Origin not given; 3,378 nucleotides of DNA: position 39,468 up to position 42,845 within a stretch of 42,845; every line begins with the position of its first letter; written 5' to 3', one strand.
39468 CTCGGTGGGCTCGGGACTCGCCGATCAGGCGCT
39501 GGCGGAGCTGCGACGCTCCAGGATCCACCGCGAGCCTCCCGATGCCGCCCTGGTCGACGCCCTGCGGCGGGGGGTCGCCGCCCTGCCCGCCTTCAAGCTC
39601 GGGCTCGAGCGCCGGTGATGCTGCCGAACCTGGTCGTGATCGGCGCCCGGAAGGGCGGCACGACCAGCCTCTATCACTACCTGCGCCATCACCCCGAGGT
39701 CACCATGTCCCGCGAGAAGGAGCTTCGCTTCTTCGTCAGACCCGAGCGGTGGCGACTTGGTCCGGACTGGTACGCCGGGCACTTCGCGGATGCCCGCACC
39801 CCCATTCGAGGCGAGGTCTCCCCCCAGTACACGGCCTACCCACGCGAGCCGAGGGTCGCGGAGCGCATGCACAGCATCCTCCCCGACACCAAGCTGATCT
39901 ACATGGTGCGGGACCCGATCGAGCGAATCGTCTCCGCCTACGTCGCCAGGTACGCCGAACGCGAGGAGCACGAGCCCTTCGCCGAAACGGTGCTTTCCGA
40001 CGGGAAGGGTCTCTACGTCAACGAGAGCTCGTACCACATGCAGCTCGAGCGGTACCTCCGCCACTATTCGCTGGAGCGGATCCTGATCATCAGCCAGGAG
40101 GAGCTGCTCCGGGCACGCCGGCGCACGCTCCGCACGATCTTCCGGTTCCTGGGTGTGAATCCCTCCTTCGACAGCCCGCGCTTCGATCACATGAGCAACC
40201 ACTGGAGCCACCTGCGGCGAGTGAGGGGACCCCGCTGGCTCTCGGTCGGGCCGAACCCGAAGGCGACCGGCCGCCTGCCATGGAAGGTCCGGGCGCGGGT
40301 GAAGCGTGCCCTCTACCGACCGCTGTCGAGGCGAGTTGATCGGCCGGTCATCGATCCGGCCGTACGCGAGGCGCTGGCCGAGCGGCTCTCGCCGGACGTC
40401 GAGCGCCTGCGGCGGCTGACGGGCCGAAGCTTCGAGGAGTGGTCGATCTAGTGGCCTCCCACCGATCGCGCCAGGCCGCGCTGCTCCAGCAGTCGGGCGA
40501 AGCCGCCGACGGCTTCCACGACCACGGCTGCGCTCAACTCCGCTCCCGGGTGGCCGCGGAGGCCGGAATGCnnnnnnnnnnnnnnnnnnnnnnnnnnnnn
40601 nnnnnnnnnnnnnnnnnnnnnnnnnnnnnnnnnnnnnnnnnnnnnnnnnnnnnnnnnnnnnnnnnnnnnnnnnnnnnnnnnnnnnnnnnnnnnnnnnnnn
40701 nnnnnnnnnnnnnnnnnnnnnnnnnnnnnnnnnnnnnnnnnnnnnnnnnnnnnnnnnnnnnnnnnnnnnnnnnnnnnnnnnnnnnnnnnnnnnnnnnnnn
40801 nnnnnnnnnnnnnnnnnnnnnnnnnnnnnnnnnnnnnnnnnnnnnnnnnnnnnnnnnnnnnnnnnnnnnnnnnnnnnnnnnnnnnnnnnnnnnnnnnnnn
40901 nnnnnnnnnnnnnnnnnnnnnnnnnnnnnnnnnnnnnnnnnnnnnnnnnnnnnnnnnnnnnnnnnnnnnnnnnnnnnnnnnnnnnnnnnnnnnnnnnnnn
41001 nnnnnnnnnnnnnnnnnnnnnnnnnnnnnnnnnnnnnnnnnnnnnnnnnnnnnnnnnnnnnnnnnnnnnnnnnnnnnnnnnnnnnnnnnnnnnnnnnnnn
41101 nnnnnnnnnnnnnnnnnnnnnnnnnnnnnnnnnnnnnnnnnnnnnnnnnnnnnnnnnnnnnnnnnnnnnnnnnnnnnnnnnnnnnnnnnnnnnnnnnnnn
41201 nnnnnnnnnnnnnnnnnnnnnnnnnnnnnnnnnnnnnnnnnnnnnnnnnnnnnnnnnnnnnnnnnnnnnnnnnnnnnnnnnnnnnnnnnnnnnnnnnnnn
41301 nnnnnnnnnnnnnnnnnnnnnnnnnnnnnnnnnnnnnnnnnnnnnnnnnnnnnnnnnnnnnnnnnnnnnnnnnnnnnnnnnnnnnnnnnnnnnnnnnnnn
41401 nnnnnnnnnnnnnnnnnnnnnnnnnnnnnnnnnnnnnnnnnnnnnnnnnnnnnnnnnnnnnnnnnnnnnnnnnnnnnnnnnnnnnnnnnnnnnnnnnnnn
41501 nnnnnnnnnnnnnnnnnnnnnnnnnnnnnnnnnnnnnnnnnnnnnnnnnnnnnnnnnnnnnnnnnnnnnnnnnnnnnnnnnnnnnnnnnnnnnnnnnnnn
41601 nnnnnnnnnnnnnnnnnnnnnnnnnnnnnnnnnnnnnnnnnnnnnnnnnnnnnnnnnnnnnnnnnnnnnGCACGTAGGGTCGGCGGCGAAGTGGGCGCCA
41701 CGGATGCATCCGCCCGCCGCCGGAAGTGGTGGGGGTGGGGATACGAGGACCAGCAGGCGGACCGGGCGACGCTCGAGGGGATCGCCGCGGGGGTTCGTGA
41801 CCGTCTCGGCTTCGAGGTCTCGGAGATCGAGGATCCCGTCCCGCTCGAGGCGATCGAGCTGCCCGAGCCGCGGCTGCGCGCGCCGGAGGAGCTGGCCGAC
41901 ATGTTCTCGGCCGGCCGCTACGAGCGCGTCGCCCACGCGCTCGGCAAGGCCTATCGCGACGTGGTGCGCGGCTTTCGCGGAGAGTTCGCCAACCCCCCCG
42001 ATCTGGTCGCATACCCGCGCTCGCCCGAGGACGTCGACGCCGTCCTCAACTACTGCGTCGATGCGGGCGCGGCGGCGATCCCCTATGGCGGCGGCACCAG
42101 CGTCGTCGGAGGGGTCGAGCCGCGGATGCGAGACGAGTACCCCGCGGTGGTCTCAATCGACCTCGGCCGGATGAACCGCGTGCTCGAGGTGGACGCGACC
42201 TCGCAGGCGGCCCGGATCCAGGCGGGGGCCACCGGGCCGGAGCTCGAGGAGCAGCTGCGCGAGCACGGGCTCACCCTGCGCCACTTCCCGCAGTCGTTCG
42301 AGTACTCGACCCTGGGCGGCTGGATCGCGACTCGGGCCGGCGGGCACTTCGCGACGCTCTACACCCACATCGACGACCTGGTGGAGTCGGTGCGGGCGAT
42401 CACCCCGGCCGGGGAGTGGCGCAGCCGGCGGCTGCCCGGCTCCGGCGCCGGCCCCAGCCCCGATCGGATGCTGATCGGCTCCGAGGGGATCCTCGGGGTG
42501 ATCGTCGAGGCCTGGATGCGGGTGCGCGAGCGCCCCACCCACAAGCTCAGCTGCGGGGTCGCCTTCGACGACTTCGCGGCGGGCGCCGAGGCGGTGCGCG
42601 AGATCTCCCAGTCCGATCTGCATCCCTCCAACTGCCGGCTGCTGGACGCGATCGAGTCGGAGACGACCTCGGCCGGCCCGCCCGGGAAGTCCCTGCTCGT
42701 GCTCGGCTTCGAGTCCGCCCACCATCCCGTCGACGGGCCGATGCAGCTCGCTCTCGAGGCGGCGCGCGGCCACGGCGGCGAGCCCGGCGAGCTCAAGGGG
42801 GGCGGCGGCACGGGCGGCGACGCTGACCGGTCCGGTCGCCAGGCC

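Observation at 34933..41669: GT2 chain + nucleotidyltransferase + sulfotransferase + HprK-like kinase: candidate undescribed tailoring/export system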

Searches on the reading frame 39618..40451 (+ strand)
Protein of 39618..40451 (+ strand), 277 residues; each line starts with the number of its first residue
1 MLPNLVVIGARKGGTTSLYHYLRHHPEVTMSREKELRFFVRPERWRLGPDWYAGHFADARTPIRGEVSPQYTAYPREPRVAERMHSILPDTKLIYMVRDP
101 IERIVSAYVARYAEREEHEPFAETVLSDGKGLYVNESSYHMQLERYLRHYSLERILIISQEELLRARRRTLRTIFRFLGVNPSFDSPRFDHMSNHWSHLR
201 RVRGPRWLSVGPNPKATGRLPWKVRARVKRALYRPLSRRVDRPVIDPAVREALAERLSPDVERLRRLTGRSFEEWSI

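Call 6: search_protein_families(library=pfam, proteins=[window:39618-40451:+], max_evalue=0.01)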
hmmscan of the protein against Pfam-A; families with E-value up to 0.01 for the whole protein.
window:39618-40451:+ (277 aa): 3 families
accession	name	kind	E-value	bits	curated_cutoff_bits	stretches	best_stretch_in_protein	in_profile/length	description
PF00685.33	Sulfotransfer_1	-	6.6e-16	58.9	22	1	4-197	3-196/255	Sulfotransferase domain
PF13469.12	Sulfotransfer_3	-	4.3e-15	57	27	2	80-181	114-213/216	Sulfotransferase family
PF03567.20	Sulfotransfer_2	-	8.7e-05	23.2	22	1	84-126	74-114/252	Sulfotransferase family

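Call 7: search_protein_families(library=ncbifam, proteins=[window:39618-40451:+], max_evalue=0.1)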
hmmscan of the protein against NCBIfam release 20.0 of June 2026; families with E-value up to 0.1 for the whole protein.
window:39618-40451:+ (277 aa): 0 families

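Call 69: search_solved_structures(query=window:39618-40451:+, max_evalue=0.01)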
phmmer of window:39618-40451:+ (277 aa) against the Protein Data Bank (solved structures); distinct sequences matched with E-value up to 0.01: 14.
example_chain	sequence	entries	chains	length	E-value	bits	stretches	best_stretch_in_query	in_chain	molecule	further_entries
3uan_A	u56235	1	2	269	2e-24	89.7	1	2-190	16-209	Heparan sulfate glucosamine 3-O-sulfotransferase 1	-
1vkj_A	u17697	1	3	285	2.5e-24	89.4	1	2-190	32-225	heparan sulfate (glucosamine) 3-O-sulfotransferase 1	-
1zrh_A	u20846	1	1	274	4.5e-24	88.5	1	2-190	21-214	Heparan sulfate glucosamine 3-O-sulfotransferase 1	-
3rnl_A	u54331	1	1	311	5.4e-21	78.4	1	3-275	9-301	Sulfotransferase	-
1t8t_A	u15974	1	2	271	5.7e-17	65.2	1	2-205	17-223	heparan sulfate D-glucosaminyl 3-O-sulfotransferase 3A1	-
1t8u_A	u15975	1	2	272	5.8e-17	65.2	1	2-205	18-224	heparan sulfate D-glucosaminyl 3-O-sulfotransferase 3A1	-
6xkg_B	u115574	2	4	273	5.9e-17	65.2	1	2-205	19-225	Heparan sulfate glucosamine 3-O-sulfotransferase 3A1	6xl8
3bd9_A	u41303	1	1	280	6.5e-16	61.8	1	2-184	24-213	Heparan sulfate glucosamine 3-O-sulfotransferase 5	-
7scd_A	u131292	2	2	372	1.9e-15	60.2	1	2-184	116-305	Thioredoxin 1,Heparan sulfate glucosamine 3-O-sulfotransferase 5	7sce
1nst_A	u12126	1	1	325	5.2e-10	42.4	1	2-199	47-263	HEPARAN SULFATE N-DEACETYLASE/N-SULFOTRANSFERASE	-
8ccy_A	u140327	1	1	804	5.7e-09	39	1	2-199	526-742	Bifunctional heparan sulfate N-deacetylase/N-sulfotransferase 1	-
8chs_A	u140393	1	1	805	5.7e-09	39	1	2-199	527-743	Bifunctional heparan sulfate N-deacetylase/N-sulfotransferase 1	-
9f6z_A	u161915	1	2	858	6.5e-09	38.8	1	2-199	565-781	Bifunctional heparan sulfate N-deacetylase/N-sulfotransferase 1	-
8cd0_A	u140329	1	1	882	6.9e-09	38.7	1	2-199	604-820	Bifunctional heparan sulfate N-deacetylase/N-sulfotransferase 1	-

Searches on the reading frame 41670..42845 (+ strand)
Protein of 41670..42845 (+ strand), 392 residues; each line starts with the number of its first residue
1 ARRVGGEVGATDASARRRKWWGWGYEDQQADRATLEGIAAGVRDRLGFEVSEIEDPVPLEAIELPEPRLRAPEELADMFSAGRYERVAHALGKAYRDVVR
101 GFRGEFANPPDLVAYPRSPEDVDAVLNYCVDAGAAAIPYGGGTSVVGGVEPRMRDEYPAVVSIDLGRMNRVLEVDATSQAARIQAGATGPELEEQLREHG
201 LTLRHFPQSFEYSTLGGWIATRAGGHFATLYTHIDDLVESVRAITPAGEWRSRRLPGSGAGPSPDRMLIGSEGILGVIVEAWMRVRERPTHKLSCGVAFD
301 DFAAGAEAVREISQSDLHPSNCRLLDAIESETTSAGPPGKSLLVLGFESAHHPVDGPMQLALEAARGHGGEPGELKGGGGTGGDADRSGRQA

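Call 6: search_protein_families(library=pfam, proteins=[window:41670-42845:+], max_evalue=0.01)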
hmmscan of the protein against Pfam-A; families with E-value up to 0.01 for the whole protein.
window:41670-42845:+ (392 aa): 2 families
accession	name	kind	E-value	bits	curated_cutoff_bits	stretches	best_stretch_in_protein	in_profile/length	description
PF01565.28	FAD_binding_4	-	2.9e-35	121.4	26.4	1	110-250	1-135/139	FAD binding domain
PF02913.24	FAD-oxidase_C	-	3.6e-05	24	21.2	1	289-353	2-74/248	FAD linked oxidases, C-terminal domain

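Call 7: search_protein_families(library=ncbifam, proteins=[window:41670-42845:+], max_evalue=0.1)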
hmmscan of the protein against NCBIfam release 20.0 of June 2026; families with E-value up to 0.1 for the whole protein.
window:41670-42845:+ (392 aa): 10 families
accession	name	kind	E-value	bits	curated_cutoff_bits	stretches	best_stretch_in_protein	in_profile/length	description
TIGR00387.1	glcD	equivalog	8.5e-28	97.3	567.9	1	113-328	1-213/413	glycolate oxidase subunit GlcD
NF008408.0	PRK11230.1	equivalog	4e-16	58.5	897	1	109-328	55-270/499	glycolate oxidase subunit GlcD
NF049975.1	2HglutDHaseYdiJ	equivalog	3.7e-15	54.8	1350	2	109-249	51-188/1018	D-2-hydroxyglutarate dehydrogenase YdiJ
NF008439.0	PRK11282.1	equivalog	3.3e-07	29.5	284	1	162-314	44-195/358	glycolate oxidase subunit GlcE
TIGR01676.1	GLDHase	equivalog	8.5e-07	28.1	458.25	1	162-247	107-190/541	L-galactonolactone dehydrogenase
TIGR01679.1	bact_FAD_ox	subfamily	5.3e-06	25.6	292.25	1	162-281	54-168/419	FAD-linked oxidoreductase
TIGR01678.1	FAD_lactone_ox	subfamily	0.00013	21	396.8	1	162-248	60-144/438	sugar 1,4-lactone oxidase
NF053785.1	DcplphribOxDprE1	equivalog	0.00017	20.9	500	1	161-291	59-186/449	decaprenylphosphoryl-beta-D-ribose oxidase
TIGR01677.1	pln_FAD_oxido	subfamily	0.0005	18.7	383.1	1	113-249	37-172/560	FAD-dependent oxidoreductase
NF008387.0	PRK11183.1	equivalog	0.00078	18.1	391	1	112-200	47-134/570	D-lactate dehydrogenase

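Call 78: search_solved_structures(query=window:41691-42845:+, max_evalue=0.00001)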
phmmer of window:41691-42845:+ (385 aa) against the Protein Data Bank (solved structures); distinct sequences matched with E-value up to 0.00001: 23.
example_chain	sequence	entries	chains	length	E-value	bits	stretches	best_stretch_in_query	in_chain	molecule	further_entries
2uuu_A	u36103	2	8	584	2.6e-56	194.6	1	68-335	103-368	ALKYLDIHYDROXYACETONEPHOSPHATE SYNTHASE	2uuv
4bby_A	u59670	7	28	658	2.9e-48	168.2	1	73-328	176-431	ALKYLDIHYDROXYACETONEPHOSPHATE SYNTHASE, PEROXISOMAL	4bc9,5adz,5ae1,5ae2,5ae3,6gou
4bca_A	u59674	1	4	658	2.9e-48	168.2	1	73-328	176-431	ALKYLDIHYDROXYACETONEPHOSPHATE SYNTHASE, PEROXISOMAL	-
4bc7_A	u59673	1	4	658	1.4e-47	165.9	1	73-328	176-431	ALKYLDIHYDROXYACETONEPHOSPHATE SYNTHASE, PEROXISOMAL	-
9qgz_A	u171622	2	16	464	4.3e-21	78.7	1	102-320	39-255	Glycolate oxidase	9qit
8jdb_A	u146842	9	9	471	4.7e-18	68.7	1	100-323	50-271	Probable D-lactate dehydrogenase, mitochondrial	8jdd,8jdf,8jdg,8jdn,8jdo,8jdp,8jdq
8jdc_A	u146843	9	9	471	5e-18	68.6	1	100-323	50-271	Probable D-lactate dehydrogenase, mitochondrial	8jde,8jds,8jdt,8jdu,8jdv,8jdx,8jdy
3pm9_A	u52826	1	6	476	6.7e-15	58.3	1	100-283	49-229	Putative oxidoreductase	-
7qh2_C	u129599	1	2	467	7.6e-13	51.6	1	97-315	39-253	Lactate dehydrogenase (NAD(+),ferredoxin) subunit LctD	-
8qnr_A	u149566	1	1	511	1.7e-10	43.8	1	92-286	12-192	L-galactono-1,4-lactone dehydrogenase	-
8qmy_A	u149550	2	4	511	1.7e-10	43.8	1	92-286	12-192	ancestral L-galactono-1,4-lactone dehydrogenase | L-galactono-1,4-lactone dehydrogenase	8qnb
6lpn_A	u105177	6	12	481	2.1e-10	43.5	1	106-282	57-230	D-2-hydroxyglutarate dehydrogenase, mitochondrial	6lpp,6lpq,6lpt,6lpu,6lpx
8qnc_A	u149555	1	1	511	2.3e-10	43.4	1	92-286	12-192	L-galactono-1,4-lactone dehydrogenase: A113G variant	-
7sml_A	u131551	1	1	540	2.2e-08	36.9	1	155-241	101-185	L-GALACTONO-1,4-LACTONE DEHYDROGENASE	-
7a24_z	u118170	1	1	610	1.7e-06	30.6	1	156-241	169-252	GLDH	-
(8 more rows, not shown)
